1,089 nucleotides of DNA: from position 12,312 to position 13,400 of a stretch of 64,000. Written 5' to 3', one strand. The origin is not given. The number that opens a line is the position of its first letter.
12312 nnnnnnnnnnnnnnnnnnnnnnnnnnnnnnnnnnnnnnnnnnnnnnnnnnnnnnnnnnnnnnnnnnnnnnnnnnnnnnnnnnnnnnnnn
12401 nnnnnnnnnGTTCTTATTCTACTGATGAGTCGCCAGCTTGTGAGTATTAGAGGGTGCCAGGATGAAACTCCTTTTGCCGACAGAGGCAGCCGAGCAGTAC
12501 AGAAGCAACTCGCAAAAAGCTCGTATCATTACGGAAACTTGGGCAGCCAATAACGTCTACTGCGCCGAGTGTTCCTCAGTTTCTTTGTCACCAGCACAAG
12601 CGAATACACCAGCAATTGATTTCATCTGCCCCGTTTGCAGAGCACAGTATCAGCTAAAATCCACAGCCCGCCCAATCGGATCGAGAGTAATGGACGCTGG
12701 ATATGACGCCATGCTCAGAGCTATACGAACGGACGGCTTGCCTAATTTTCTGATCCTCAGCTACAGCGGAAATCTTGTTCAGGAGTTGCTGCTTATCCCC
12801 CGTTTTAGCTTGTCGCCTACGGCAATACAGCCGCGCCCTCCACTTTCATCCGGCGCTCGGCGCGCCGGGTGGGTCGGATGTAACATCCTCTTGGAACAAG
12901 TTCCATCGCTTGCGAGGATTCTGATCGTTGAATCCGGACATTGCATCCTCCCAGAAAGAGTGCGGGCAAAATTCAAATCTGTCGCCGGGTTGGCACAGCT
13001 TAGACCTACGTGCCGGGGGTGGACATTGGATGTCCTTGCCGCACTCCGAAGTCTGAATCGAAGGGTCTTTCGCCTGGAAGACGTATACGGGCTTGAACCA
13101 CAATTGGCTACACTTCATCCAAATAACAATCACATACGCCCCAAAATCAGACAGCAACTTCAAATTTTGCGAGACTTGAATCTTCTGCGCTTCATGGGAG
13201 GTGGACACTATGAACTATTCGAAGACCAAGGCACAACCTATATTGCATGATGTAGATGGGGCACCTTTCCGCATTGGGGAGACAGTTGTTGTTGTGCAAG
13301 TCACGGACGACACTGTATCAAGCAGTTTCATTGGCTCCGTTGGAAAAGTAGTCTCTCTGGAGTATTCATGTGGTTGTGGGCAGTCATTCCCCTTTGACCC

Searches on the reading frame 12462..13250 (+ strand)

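Call 84: search_protein_families(library=pfam, proteins=[window:12462-13250:+], max_evalue=0.001)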
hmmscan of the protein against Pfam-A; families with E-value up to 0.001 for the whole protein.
window:12462-13250:+ (262 aa): 2 families
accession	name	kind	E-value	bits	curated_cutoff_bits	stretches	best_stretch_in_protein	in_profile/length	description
PF06044.18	DpnI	-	8.5e-55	185.7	26.7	1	1-177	1-180/183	Dam-replacing family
PF17726.7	DpnI_C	-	5.1e-24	84.7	23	1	185-251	3-69/70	Dam-replacing HTH domain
